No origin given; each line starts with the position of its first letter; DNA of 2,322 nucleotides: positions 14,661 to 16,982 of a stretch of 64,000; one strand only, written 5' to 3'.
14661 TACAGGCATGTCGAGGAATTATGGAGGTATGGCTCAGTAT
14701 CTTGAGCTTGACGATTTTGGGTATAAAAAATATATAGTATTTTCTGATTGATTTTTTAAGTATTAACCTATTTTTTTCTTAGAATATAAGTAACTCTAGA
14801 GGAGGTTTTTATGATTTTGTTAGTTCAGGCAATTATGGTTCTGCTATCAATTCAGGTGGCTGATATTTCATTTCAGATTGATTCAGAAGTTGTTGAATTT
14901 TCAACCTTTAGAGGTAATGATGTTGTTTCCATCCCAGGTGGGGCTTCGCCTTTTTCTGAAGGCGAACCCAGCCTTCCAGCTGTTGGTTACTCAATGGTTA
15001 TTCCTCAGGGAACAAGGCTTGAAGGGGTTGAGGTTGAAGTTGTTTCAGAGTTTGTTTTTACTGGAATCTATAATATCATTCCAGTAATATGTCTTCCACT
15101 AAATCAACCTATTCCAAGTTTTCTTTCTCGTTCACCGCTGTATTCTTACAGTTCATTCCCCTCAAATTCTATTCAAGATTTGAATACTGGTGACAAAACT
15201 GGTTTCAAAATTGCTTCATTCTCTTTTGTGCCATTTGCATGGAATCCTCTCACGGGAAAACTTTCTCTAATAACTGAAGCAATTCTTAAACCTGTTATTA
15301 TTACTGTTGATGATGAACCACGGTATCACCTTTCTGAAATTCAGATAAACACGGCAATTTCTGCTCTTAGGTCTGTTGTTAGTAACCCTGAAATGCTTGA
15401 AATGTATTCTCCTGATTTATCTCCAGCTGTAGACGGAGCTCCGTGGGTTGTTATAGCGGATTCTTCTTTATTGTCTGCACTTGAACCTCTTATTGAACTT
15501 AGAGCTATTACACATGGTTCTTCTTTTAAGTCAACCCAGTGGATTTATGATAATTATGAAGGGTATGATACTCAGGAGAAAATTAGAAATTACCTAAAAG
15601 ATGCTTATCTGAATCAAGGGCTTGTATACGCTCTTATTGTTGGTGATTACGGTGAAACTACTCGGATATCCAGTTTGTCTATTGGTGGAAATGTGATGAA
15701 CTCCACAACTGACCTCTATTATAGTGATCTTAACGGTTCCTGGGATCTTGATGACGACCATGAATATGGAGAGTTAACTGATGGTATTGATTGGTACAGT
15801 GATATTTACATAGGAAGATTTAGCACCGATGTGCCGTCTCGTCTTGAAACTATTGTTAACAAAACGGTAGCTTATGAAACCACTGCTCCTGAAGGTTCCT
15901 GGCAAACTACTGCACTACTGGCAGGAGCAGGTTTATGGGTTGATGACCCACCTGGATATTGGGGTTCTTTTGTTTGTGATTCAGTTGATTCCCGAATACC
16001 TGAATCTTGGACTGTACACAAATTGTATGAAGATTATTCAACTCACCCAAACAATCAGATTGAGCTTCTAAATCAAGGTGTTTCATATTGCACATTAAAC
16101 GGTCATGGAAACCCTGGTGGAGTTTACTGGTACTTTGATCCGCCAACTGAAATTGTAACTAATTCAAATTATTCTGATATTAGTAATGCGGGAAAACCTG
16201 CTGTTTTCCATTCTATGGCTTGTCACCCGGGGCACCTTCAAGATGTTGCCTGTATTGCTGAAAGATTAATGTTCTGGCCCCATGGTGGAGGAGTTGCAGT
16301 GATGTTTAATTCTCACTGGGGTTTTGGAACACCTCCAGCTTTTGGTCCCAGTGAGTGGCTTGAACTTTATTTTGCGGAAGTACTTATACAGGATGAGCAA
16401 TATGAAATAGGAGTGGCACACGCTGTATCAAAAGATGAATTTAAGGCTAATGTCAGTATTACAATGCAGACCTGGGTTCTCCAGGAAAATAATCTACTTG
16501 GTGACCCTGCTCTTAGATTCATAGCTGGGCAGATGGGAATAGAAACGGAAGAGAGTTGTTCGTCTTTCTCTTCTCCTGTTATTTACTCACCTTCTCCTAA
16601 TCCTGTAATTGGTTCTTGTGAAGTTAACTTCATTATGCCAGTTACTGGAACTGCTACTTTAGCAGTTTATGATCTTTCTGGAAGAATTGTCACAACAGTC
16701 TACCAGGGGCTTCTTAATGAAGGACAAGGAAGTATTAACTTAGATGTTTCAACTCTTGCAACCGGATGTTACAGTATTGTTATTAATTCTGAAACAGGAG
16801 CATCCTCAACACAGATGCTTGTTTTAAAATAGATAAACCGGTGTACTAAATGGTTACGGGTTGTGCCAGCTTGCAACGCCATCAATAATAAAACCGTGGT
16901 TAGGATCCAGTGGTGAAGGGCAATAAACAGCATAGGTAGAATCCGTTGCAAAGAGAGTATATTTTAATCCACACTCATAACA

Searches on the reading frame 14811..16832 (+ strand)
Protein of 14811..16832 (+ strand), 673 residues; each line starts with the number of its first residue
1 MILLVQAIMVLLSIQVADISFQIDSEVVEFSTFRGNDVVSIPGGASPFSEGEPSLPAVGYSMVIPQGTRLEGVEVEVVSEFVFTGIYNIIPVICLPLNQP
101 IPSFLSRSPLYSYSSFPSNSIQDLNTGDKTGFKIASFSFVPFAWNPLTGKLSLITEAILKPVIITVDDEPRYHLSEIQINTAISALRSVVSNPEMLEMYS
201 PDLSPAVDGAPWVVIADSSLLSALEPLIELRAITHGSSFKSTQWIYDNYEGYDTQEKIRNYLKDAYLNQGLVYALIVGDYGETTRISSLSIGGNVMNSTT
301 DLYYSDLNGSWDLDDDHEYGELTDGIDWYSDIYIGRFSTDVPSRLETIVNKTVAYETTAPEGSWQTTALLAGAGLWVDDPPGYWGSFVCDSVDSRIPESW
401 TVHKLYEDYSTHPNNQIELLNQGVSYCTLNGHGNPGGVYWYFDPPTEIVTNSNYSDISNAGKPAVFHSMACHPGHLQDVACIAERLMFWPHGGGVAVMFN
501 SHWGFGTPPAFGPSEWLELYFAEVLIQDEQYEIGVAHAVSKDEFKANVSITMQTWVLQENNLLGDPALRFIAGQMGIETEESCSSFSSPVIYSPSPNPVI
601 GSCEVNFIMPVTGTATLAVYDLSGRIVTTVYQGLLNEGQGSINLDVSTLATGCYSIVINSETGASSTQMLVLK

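Call 37: search_protein_families(library=pfam, proteins=[window:14811-16832:+], max_evalue=0.00001)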
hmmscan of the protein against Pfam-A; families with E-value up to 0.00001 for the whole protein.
window:14811-16832:+ (673 aa): 2 families
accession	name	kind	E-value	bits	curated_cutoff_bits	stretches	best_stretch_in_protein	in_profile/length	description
PF01364.23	Peptidase_C25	-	4.1e-48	164.9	23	1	213-569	2-373/374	Peptidase family C25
PF18962.6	Por_Secre_tail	-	2.7e-08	34.4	27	1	596-668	3-72/75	Secretion system C-terminal sorting domain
